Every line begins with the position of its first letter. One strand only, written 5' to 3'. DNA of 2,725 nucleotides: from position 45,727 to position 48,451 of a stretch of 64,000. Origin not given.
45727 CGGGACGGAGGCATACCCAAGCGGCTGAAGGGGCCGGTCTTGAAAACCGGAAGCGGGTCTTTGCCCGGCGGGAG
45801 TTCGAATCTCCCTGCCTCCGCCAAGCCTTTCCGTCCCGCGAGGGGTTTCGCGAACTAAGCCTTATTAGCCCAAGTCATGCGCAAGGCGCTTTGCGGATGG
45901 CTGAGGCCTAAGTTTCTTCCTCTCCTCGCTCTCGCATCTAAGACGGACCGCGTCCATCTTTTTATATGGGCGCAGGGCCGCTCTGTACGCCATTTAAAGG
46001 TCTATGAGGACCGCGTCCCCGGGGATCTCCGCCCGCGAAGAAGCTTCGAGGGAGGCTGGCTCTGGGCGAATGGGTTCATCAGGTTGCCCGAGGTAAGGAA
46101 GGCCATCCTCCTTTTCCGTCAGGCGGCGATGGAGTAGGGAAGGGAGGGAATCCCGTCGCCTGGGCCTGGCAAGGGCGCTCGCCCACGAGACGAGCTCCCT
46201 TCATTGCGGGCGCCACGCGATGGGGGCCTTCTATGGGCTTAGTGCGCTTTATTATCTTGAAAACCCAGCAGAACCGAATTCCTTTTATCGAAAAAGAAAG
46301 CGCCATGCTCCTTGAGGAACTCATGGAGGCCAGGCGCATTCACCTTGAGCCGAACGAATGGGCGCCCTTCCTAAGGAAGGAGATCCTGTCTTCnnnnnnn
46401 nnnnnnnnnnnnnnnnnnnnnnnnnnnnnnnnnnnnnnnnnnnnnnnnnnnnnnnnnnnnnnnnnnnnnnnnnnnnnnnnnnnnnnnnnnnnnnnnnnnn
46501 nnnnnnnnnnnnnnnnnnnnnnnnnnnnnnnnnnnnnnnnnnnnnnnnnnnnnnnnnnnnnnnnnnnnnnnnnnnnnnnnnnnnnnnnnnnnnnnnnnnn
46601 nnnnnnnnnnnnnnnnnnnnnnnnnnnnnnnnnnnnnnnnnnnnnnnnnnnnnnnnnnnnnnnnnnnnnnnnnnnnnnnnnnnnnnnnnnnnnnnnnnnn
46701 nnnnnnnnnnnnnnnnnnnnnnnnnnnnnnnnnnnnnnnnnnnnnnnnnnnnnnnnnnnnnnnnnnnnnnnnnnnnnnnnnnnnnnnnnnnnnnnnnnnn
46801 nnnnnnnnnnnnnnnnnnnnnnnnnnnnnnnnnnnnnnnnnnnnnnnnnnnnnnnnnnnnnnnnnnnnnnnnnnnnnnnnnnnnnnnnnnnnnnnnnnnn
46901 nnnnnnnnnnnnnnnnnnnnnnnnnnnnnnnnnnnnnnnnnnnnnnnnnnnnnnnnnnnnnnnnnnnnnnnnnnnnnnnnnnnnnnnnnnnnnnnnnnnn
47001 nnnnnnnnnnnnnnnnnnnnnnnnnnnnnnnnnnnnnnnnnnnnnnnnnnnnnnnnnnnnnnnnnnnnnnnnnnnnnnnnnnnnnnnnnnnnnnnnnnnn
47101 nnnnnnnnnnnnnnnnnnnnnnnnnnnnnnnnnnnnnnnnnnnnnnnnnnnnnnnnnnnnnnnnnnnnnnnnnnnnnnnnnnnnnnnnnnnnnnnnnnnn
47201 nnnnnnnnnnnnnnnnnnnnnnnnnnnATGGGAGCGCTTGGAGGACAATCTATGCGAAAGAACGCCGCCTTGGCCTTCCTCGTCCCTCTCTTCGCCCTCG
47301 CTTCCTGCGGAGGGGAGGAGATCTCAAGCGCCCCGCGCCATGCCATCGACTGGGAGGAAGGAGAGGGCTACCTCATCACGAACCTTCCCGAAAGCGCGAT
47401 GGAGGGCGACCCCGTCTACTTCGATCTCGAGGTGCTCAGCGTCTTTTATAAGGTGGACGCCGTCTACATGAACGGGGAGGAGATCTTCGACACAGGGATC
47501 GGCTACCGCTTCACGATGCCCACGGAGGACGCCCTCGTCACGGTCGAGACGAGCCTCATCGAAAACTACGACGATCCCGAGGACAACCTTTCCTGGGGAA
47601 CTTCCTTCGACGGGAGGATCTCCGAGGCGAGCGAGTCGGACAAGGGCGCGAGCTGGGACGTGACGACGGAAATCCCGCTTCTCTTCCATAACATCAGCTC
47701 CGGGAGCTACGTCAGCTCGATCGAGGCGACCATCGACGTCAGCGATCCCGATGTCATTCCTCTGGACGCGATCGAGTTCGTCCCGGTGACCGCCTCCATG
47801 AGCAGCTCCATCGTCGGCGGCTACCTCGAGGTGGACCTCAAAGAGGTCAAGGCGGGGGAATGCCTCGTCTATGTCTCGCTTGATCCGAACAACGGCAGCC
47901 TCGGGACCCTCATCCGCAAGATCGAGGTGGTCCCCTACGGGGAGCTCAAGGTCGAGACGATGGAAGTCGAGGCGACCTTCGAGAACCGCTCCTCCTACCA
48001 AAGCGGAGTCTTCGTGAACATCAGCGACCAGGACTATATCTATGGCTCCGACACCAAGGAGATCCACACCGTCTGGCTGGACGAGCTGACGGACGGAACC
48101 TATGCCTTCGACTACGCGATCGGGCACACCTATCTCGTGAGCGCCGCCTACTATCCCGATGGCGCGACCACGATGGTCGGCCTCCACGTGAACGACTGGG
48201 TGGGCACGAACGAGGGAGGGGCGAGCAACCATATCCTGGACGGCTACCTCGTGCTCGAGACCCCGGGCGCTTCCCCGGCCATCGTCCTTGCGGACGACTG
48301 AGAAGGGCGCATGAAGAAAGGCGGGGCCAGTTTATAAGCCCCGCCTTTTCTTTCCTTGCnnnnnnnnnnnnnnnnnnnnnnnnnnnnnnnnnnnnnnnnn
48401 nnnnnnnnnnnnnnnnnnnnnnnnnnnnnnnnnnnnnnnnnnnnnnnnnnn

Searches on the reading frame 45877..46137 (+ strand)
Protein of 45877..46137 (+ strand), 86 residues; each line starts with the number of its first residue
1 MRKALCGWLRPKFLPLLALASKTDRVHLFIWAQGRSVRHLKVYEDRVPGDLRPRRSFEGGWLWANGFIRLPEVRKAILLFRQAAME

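Call 31: search_protein_families(library=pfam, proteins=[window:45877-46137:+], max_evalue=1)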
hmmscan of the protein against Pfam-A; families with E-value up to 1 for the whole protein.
window:45877-46137:+ (86 aa): 1 family
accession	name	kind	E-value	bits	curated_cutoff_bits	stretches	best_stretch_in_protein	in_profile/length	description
PF21805.3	Imm5_like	-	2e-09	37.8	25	1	20-85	3-68/129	Imm-5 like putative immunity protein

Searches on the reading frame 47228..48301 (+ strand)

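Call 31: search_protein_families(library=pfam, proteins=[window:47228-48301:+], max_evalue=1)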
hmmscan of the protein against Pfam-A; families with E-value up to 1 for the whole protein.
window:47228-48301:+ (357 aa): 2 families
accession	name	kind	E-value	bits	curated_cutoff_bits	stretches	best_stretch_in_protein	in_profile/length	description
PF14508.12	GH97_N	-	0.011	15.7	25.3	1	86-168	95-177/229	Glycosyl-hydrolase 97 N-terminal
PF10618.14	Tail_tube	-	0.21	11.9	23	1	275-312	59-96/117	Phage tail tube protein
